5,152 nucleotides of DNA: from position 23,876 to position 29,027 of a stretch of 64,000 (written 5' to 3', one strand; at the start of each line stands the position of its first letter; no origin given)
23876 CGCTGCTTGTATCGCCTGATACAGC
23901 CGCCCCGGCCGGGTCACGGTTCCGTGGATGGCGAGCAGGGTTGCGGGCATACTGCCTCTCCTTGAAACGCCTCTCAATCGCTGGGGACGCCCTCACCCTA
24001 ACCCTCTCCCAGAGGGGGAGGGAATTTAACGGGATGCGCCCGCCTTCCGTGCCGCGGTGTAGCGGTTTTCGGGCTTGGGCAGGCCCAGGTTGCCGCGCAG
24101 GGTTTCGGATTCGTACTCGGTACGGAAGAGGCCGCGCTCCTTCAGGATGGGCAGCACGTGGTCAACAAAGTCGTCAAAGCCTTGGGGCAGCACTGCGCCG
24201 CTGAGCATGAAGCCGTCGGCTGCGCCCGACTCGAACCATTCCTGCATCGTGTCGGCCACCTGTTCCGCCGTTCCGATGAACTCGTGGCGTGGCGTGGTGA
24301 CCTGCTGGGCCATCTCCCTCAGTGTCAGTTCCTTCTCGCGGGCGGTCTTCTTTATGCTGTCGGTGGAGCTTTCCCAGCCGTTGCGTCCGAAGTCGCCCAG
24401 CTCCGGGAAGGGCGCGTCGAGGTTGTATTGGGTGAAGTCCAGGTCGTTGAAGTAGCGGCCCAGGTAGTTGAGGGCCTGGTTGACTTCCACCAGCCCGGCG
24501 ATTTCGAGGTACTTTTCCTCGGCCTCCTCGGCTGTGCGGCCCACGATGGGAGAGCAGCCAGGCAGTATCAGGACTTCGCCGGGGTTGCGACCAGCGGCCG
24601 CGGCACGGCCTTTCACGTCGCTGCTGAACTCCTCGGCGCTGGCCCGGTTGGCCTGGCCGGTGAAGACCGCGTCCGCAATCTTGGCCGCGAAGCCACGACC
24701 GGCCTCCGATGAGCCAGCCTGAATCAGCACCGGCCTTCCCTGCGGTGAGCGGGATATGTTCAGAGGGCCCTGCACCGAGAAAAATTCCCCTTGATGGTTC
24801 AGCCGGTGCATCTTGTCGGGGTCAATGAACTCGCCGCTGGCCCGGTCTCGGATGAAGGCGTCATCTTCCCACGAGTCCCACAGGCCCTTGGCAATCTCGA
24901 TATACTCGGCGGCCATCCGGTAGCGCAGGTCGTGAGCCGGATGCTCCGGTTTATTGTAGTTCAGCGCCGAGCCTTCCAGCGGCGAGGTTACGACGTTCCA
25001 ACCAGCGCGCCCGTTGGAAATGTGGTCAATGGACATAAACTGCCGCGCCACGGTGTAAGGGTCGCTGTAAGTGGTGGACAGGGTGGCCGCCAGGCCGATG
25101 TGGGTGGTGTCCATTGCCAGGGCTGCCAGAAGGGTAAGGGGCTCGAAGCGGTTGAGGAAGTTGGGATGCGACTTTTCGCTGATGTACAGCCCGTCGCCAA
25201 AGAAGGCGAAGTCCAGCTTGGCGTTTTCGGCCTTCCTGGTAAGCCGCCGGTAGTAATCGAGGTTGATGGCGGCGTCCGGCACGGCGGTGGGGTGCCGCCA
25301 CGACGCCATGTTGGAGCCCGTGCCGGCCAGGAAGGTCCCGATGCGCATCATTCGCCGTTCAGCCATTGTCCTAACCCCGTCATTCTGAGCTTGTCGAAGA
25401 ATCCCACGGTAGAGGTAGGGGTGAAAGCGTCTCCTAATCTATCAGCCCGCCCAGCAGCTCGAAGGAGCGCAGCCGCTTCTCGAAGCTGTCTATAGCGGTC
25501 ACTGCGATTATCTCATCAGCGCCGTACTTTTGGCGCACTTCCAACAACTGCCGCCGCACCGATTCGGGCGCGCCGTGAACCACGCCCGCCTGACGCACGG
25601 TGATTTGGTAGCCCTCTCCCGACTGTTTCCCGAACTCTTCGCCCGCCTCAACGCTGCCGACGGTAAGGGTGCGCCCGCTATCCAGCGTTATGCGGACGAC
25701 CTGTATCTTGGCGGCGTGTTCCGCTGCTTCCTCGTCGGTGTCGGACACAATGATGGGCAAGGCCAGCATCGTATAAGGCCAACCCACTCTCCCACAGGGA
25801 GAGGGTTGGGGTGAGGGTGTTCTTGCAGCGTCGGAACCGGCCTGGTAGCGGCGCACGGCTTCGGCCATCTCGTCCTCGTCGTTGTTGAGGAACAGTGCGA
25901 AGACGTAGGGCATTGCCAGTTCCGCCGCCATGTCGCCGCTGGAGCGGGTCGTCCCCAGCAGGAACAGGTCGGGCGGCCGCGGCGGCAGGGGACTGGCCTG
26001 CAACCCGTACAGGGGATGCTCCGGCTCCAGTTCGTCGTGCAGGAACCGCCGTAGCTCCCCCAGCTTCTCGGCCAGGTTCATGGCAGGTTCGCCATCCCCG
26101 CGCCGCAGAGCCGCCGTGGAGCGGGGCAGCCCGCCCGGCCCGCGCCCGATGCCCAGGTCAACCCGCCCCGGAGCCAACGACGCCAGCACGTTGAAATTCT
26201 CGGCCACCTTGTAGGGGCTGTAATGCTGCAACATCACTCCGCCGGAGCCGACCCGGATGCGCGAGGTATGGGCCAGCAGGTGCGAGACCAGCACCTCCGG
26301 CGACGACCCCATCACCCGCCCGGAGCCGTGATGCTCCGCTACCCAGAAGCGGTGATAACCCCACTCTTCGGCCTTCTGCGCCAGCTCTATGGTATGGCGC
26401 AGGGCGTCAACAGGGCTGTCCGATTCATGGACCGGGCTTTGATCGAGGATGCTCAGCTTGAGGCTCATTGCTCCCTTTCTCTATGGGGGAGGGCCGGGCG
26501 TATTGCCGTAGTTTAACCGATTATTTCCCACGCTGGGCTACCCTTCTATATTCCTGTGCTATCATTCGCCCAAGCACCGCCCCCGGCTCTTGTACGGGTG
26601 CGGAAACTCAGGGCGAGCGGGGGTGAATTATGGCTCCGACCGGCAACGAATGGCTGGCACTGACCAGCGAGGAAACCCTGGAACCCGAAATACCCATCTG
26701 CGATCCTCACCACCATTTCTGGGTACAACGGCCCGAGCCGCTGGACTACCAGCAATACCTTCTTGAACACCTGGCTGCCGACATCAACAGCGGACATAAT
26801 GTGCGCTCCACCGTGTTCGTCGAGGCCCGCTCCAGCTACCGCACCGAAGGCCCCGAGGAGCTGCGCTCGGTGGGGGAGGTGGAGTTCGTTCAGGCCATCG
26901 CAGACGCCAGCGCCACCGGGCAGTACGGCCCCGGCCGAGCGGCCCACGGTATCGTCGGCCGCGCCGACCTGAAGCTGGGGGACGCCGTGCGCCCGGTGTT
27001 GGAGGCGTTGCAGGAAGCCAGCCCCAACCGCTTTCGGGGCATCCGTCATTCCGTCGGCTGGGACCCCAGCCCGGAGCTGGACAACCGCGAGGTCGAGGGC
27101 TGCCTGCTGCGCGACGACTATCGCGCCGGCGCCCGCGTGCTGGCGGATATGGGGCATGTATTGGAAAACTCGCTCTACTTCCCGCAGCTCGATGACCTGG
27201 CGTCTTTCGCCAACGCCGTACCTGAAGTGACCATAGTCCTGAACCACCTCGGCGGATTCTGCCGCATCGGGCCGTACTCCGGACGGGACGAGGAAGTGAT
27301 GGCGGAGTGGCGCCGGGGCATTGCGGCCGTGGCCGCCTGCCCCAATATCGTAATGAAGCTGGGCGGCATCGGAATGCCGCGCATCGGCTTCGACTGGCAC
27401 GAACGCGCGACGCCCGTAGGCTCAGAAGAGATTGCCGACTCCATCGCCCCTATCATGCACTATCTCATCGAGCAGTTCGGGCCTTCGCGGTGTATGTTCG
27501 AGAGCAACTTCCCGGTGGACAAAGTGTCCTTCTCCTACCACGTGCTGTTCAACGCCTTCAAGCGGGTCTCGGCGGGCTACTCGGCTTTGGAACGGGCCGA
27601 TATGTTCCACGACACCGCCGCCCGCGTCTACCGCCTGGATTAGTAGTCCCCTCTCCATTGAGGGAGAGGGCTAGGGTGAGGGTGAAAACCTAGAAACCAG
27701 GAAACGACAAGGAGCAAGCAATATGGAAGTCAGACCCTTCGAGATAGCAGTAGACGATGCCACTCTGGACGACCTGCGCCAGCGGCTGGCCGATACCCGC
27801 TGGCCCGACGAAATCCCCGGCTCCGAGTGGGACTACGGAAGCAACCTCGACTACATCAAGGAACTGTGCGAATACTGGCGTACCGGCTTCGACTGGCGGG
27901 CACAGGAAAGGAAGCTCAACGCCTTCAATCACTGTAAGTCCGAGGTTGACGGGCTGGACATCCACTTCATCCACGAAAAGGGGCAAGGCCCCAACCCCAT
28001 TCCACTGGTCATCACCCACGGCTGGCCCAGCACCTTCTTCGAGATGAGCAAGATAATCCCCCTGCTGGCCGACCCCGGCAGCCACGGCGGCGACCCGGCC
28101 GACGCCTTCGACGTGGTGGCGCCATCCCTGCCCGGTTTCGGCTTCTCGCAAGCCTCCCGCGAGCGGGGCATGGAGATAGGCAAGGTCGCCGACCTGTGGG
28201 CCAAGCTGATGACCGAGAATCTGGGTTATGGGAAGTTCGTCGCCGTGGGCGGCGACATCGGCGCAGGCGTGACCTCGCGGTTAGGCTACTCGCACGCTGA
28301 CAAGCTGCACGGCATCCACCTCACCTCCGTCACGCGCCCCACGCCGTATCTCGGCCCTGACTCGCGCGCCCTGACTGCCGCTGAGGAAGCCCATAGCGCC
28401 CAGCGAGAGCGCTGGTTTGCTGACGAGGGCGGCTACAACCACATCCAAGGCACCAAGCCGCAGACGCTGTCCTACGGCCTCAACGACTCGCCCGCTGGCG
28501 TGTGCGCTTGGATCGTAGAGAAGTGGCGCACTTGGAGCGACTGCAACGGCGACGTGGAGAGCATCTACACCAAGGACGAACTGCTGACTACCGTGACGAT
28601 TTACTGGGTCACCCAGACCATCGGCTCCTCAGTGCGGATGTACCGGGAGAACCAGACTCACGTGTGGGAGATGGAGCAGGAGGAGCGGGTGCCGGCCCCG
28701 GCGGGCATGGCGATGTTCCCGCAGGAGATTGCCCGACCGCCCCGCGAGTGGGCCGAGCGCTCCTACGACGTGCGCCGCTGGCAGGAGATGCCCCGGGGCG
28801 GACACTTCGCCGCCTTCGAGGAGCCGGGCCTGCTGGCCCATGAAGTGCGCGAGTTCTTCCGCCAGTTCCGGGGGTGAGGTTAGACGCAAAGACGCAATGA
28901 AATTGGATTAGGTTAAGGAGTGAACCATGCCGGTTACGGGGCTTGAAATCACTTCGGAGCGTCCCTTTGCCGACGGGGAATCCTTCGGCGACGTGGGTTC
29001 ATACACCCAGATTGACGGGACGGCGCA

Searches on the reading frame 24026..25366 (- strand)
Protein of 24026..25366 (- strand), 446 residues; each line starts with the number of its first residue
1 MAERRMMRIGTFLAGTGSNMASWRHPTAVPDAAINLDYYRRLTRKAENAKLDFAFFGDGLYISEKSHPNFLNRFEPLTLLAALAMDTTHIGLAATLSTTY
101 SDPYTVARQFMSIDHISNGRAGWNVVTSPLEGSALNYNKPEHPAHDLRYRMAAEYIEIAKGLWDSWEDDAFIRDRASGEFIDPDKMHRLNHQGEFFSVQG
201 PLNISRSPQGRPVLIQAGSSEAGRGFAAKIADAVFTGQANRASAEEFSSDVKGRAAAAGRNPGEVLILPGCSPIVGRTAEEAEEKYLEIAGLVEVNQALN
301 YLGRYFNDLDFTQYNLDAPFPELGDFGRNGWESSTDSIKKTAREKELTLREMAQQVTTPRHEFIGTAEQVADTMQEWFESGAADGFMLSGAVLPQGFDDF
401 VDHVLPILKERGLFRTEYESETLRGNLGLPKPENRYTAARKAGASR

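Call 6: search_protein_families(library=pfam, proteins=[window:24026-25366:-], max_evalue=0.001)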
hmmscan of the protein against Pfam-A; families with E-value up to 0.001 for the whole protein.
window:24026-25366:- (446 aa): 1 family
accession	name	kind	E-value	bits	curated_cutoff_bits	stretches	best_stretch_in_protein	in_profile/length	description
PF00296.26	Bac_luciferase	-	6.7e-49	167.4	27.9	1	21-382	7-312/314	Luciferase-like monooxygenase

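Call 85: search_protein_families(library=ncbifam, proteins=[window:24026-25366:-], max_evalue=0.00001)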
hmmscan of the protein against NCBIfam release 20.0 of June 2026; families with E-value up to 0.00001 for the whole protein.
window:24026-25366:- (446 aa): 8 families
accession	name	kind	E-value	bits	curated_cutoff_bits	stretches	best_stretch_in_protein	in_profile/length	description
TIGR03860.1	FMN_nitrolo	subfamily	9.2e-169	561.7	279.7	1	10-426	2-422/422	NtaA/DmoA family FMN-dependent monooxygenase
TIGR04021.1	LLM_DMSO2_sfnG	equivalog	2.5e-23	83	382.95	1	34-290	25-253/350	dimethylsulfone monooxygenase SfnG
TIGR03612.1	RutA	equivalog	3.2e-22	79.5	498.3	1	7-292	1-262/355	pyrimidine utilization protein A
TIGR03619.1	F420_Rv2161c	subfamily_domain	4.9e-14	52.5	166.9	1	72-165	42-132/247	TIGR03619 family F420-dependent LLM class oxidoreductase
TIGR03565.1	alk_sulf_monoox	equivalog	1.1e-12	47.7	518.2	1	77-261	56-218/346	FMNH2-dependent alkanesulfonate monooxygenase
TIGR03560.1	F420_Rv1855c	subfamily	3.1e-12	46.8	231.4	1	37-171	13-146/227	TIGR03560 family F420-dependent LLM class oxidoreductase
NF001939.1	PRK00719.1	subfamily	1.8e-11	43.5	510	1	80-261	59-218/373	alkanesulfonate monooxygenase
TIGR03571.1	lucif_BA3436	subfamily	2.6e-06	26.9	303.9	1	33-120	27-114/304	TIGR03571 family LLM class oxidoreductase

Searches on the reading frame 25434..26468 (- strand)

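Call 76: search_protein_families(library=pfam, proteins=[window:25434-26468:-], max_evalue=0.00001)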
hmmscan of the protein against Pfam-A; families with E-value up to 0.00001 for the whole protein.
window:25434-26468:- (344 aa): 1 family
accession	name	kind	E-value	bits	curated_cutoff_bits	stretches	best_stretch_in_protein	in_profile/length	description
PF00296.26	Bac_luciferase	-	1.9e-41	142.9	27.9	1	14-318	14-313/314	Luciferase-like monooxygenase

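Call 85: search_protein_families(library=ncbifam, proteins=[window:25434-26468:-], max_evalue=0.00001)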
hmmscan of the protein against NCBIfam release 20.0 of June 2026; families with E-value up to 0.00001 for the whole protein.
window:25434-26468:- (344 aa): 18 families
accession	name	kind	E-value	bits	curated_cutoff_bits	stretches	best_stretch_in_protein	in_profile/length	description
TIGR03558.1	oxido_grp_1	subfamily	9.3e-103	343.8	166.95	1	5-339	1-322/325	MsnO8 family LLM class oxidoreductase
NF007802.0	PRK10508.1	equivalog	5.6e-51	173.6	540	1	3-339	6-326/335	luciferase-like monooxygenase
TIGR04027.1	LLM_KPN_01858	hypoth_equivalog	1.7e-16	60.1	412.9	1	18-145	14-140/326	putative FMN-dependent luciferase-like monooxygenase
TIGR04036.1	LLM_CE1758_fam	subfamily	5.2e-15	55.1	479.1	1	20-111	24-114/355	CE1758 family FMN-dependent luciferase-like monooxygenase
TIGR03858.1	LLM_2I7G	subfamily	1.6e-13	50.3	462.25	1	16-110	18-111/337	Atu2307/SP_0267 family LLM class monooxygenase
TIGR04020.1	seco_metab_LLM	subfamily_domain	1e-10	41.3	244.45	1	19-110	14-106/341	MupA/Atu3671 family FMN-dependent luciferase-like monooxygenase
TIGR03621.1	F420_MSMEG_2516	subfamily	7.1e-10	38.5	213.15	1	24-148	14-134/295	TIGR03621 family F420-dependent LLM class oxidoreductase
NF052254.1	luciferase_Alph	exception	1e-09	38.1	600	1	21-110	19-108/354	luciferase subunit alpha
TIGR03620.1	F420_MSMEG_4141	subfamily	6e-09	35.7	219.8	1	21-113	15-100/280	TIGR03620 family F420-dependent LLM class oxidoreductase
TIGR03619.1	F420_Rv2161c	subfamily_domain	7.9e-09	35.5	166.9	1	28-220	2-211/247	TIGR03619 family F420-dependent LLM class oxidoreductase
NF002619.0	PRK02271.1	equivalog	3.3e-07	29.9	276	1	21-110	11-95/329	5,10-methylenetetrahydromethanopterin reductase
TIGR03857.1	F420_MSMEG_2249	hypoth_equivalog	3.4e-07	29.8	218.4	1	23-117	13-102/329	TIGR03857 family LLM class F420-dependent oxidoreductase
TIGR03571.1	lucif_BA3436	subfamily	4.5e-07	29.4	303.9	1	11-145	17-155/304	TIGR03571 family LLM class oxidoreductase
TIGR03854.1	F420_MSMEG_3544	hypoth_equivalog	8.4e-07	28.6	295.6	1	32-210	21-196/290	TIGR03854 family LLM class F420-dependent oxidoreductase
NF052255.1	luciferase_Beta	exception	8.4e-07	28.4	500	1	15-107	16-107/325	luciferase subunit beta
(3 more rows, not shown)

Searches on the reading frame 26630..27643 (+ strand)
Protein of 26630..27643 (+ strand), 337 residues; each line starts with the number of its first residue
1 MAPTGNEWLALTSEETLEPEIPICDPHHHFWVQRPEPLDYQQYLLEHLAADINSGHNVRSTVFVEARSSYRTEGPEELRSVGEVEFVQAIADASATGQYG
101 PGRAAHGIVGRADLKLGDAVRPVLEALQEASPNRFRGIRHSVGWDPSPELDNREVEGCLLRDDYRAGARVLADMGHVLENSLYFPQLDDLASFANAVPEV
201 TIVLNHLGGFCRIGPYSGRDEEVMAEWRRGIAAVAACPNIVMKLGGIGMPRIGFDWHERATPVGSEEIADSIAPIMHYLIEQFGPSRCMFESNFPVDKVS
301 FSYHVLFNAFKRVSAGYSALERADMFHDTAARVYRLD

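Call 76: search_protein_families(library=pfam, proteins=[window:26630-27643:+], max_evalue=0.00001)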
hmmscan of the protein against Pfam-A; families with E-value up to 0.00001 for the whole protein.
window:26630-27643:+ (337 aa): 1 family
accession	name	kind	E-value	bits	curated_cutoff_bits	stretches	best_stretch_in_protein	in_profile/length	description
PF04909.20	Amidohydro_2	-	1.7e-27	97.4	26.4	1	24-336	1-289/289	Amidohydrolase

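Call 85: search_protein_families(library=ncbifam, proteins=[window:26630-27643:+], max_evalue=0.00001)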
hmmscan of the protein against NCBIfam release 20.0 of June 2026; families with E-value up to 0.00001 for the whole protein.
window:26630-27643:+ (337 aa): 1 family
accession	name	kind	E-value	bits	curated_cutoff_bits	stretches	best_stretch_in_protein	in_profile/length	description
NF052480.1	FuconLaconase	equivalog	4.4e-22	79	400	1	25-336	4-286/287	L-fucono-1,5-lactonase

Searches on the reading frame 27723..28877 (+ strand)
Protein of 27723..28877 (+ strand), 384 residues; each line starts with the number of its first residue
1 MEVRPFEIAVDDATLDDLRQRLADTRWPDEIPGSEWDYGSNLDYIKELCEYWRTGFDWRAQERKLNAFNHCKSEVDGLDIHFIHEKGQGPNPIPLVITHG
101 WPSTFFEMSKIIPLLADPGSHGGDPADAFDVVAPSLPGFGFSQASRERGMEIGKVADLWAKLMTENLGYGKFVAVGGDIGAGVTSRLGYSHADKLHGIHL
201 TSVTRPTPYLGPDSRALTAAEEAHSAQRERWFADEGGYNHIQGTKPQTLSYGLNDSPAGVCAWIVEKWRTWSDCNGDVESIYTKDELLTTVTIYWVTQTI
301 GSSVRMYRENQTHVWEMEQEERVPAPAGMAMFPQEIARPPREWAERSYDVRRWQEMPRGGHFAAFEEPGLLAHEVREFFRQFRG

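Call 76: search_protein_families(library=pfam, proteins=[window:27723-28877:+], max_evalue=0.00001)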
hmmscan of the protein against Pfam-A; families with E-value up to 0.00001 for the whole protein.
window:27723-28877:+ (384 aa): 3 families
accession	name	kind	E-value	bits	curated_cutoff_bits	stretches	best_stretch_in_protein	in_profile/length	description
PF06441.18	EHN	-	5.2e-39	133.2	22.8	1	3-108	1-107/107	Epoxide hydrolase N terminus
PF00561.26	Abhydrolase_1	-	1.7e-11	44.7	25.8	1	94-203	2-102/245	alpha/beta hydrolase fold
PF12697.13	Abhydrolase_6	-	5.3e-10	40.8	26.3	1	95-372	1-215/217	Alpha/beta hydrolase family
